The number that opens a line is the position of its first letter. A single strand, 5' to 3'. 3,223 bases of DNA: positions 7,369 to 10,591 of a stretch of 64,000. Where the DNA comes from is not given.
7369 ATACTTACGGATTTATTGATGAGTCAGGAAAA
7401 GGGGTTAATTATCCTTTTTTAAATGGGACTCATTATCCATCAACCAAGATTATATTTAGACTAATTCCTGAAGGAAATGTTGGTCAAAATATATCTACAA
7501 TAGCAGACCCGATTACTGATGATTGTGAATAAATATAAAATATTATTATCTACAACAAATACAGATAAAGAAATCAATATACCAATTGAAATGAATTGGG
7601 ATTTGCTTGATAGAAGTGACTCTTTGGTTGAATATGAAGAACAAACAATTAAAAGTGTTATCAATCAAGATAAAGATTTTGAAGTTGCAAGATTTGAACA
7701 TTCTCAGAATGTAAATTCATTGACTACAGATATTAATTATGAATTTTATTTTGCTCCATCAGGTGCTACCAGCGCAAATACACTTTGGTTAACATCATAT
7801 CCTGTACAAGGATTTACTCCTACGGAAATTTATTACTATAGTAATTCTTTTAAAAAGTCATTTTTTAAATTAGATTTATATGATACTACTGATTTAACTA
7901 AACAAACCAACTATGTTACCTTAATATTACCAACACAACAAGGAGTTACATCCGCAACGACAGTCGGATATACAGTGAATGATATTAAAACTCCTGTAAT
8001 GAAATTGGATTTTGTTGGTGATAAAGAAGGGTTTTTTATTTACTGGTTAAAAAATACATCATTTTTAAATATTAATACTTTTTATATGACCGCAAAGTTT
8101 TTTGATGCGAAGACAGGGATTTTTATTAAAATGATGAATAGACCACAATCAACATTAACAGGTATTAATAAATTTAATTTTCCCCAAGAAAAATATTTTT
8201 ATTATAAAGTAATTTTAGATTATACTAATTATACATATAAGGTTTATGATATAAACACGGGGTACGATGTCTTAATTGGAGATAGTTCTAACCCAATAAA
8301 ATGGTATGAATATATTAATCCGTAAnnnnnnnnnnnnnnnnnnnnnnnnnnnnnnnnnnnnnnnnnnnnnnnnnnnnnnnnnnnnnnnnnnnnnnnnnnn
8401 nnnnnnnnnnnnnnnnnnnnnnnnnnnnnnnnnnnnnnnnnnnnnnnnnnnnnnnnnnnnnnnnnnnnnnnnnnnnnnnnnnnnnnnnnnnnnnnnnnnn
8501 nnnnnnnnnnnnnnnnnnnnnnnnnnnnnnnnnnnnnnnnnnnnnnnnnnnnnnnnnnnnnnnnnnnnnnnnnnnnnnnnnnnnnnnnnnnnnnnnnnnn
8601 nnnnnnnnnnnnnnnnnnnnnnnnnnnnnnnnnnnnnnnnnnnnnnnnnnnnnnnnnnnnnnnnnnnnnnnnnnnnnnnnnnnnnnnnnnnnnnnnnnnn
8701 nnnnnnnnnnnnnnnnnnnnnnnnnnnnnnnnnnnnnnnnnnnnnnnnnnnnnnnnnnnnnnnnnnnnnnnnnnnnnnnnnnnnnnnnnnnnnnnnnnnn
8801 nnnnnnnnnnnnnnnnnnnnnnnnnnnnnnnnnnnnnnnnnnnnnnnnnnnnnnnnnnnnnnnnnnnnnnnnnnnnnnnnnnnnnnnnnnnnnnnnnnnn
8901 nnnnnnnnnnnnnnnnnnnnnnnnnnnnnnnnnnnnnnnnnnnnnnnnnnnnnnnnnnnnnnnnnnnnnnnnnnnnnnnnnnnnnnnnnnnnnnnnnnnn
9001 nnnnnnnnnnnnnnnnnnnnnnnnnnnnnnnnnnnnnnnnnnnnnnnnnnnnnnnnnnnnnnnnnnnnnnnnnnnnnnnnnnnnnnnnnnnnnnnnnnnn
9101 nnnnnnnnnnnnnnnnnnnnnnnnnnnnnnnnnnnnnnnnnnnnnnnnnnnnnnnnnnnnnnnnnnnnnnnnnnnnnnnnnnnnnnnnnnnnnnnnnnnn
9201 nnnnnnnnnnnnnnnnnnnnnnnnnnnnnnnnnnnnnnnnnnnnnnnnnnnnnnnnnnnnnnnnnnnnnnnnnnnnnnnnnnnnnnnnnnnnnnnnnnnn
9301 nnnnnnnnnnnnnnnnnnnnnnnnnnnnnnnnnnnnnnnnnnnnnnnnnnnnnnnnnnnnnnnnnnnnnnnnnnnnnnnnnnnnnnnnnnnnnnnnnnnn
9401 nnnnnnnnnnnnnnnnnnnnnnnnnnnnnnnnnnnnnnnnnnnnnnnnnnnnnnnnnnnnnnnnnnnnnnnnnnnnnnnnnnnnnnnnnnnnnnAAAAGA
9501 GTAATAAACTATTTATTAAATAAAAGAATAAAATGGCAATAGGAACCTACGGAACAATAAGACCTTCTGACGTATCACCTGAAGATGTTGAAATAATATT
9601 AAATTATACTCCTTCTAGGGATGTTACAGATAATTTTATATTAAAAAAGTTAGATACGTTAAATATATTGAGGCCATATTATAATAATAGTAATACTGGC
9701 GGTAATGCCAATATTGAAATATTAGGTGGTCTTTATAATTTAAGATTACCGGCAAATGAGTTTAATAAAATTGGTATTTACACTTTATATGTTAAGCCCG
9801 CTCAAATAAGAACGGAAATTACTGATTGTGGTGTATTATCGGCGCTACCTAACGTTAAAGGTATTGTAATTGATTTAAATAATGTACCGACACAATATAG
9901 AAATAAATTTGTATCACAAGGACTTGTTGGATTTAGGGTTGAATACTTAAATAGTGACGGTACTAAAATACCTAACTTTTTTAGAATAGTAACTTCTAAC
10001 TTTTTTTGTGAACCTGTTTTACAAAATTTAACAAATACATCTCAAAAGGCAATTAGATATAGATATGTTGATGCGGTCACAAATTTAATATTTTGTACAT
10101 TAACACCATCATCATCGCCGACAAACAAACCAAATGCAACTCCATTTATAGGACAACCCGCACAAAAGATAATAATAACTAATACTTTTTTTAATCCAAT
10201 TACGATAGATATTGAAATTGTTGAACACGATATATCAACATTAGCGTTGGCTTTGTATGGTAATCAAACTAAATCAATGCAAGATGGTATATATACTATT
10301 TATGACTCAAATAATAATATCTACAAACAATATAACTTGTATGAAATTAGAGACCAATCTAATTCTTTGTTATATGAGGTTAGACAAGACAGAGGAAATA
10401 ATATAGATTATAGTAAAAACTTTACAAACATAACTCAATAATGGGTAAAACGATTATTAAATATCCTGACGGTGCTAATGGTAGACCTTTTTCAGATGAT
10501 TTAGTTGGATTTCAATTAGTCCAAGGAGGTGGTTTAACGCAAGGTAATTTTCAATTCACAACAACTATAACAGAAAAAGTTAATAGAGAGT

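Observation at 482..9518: Conserved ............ element 12-15 nt upstream of structural-gene starts: candidate late promoter for the phage-encoded sigma factor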

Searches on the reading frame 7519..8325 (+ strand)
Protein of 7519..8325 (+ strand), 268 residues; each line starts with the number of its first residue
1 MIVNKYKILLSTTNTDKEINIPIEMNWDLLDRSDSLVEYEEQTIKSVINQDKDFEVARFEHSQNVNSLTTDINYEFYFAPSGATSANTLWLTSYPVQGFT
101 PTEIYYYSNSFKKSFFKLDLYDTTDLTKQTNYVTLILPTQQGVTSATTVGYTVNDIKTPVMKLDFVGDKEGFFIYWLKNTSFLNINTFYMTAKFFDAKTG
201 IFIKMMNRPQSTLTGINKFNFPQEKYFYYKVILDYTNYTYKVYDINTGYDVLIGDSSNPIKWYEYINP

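Call 7: search_protein_families(library=pfam, proteins=[window:7519-8325:+], max_evalue=0.01)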
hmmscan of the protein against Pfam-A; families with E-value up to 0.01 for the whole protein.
window:7519-8325:+ (268 aa): 0 families

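Call 8: search_protein_families(library=phrogs, proteins=[window:7519-8325:+], max_evalue=0.001)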
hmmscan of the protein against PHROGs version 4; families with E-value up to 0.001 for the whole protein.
window:7519-8325:+ (268 aa): 0 families

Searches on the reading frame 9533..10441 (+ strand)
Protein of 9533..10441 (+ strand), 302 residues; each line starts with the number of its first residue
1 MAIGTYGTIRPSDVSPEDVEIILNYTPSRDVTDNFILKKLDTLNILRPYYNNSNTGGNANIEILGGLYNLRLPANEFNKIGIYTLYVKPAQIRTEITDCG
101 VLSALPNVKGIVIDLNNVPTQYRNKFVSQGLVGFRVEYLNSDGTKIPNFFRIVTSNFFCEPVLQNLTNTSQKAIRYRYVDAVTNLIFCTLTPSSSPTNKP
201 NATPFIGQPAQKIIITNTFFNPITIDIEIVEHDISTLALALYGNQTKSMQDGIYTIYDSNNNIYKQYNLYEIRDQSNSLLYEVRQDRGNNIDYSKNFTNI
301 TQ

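Call 7: search_protein_families(library=pfam, proteins=[window:9533-10441:+], max_evalue=0.01)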
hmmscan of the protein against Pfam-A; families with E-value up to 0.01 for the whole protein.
window:9533-10441:+ (302 aa): 0 families

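Call 8: search_protein_families(library=phrogs, proteins=[window:9533-10441:+], max_evalue=0.001)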
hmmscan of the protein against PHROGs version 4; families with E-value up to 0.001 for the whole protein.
window:9533-10441:+ (302 aa): 0 families

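Call 11: find_related_loci(query=window:9533-10441:+, collection=viral_contigs, flank=10000)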
Query window:9533-10441:+ (302 aa) in viral_contigs; peptide patterns used: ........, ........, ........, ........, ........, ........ (x = any residue, [..] = any of these).
310 stretches matched a pattern; 299 encode a relative of the query (tblastn E <= 1e-3); the best 80 are kept; 80 distinct loci.
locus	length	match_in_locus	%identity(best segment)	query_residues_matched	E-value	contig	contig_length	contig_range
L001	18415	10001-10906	100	1-302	0e+0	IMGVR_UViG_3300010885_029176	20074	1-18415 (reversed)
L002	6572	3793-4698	97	1-302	0e+0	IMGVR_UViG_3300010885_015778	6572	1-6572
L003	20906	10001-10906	100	1-302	0e+0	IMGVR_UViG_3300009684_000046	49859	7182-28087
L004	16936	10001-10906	87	1-302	4e-179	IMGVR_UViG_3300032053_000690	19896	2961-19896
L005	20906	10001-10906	86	1-302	5e-178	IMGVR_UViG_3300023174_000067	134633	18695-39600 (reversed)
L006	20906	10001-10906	82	1-302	5e-173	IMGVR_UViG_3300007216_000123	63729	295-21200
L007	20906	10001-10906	83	1-302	2e-172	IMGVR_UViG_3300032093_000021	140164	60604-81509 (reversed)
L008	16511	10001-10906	83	1-302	2e-172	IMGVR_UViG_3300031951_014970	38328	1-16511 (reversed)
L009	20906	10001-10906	83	1-302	2e-172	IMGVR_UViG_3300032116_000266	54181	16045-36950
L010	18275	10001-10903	82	1-301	1e-171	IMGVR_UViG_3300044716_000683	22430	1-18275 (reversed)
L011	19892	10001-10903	82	1-301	1e-171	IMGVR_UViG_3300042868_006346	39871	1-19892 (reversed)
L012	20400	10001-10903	82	1-301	1e-171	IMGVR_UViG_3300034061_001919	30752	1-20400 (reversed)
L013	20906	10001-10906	82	1-302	2e-171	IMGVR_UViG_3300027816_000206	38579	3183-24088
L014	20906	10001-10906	82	1-302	2e-171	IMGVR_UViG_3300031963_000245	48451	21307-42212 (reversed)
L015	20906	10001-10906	82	1-302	2e-171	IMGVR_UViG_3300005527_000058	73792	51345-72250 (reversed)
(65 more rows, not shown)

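Call 33: search_dna_similar(query=window:9533-10441:+, collection=phages, mode=protein, max_rows=20, max_evalue=0.001)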
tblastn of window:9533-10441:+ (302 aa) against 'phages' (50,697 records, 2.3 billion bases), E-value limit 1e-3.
No match.

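Call 76: search_solved_structures(query=window:9533-10441:+, max_evalue=1)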
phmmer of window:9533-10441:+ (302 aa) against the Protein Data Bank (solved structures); distinct sequences matched with E-value up to 1: 0.

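Call 79: find_homologous_proteins(query=window:9533-10441:+, max_evalue=0.00001)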
Query window:9533-10441:+ (302 aa): 7862 proteins with E <= 0.00001 among 8000 candidates; the best 120 are listed.
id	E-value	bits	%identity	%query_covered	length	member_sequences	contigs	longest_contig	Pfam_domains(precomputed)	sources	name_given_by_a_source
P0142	1.1e-195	666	100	100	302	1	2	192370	-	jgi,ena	-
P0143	3.9e-195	665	100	100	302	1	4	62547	-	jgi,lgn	-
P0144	1.0e-192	657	98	100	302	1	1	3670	-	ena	-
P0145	1.1e-190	650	97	100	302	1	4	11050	-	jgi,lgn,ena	-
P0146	1.2e-189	647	96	100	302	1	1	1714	-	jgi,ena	-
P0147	2.5e-189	646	96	100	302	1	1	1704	-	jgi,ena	jgi:hypothetical protein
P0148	1.5e-188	643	96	100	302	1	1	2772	-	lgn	-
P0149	9.2e-180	614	90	100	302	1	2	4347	-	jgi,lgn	jgi:hypothetical protein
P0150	1.2e-179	614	90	100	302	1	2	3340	-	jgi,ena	jgi:hypothetical protein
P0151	2.6e-179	613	89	100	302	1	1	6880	-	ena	-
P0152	5.1e-179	612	89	100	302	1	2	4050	-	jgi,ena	jgi:hypothetical protein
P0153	1.1e-178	611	89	100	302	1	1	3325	-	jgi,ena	jgi:hypothetical protein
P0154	2.5e-178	609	89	100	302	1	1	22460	-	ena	-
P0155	1.7e-177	607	88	100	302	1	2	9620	-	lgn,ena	-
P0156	1.7e-177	607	89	100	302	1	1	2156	-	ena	-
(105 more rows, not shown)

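Call 87: predict_structure(alignment_id=A4)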
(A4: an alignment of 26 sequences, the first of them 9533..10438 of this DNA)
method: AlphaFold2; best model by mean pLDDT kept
length: 302 residues; sequences in the alignment: 26
mean_pLDDT: 61.8   pTM: 0.54
mean pLDDT of the five models: 61.8, 58.5, 38.3, 37.6, 34.3
residues with pLDDT >= 90: 6; 70-90: 107; 50-70: 101; < 50: 88
segments of 3 or more residues with pLDDT < 50: 1-12, 51-66, 168-171, 194-203, 233-253, 271-284, 293-302
pLDDT, mean of each block of 10 residues (from residue 1): 30 62 72 65 65 45 48 68 74 87 76 89 77 77 70 75 61 71 80 48 61 77 67 45 31 52 55 43 52 41 28
secondary structure, 60 per line:
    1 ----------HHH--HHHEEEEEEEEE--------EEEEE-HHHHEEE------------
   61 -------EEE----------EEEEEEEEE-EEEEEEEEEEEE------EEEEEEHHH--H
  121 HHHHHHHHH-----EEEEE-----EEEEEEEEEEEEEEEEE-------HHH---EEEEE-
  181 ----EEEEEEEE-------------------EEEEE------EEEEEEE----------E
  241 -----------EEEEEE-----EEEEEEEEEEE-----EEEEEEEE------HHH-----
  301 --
elements in order: E19-27 E36-40 H42-45 E46-48 E68-70 E81-89 E91-102 E109-114 H120-129 E135-139 E145-161 E175-179 E185-192 E212-216 E223-229 E252-257 E263-273 E279-286
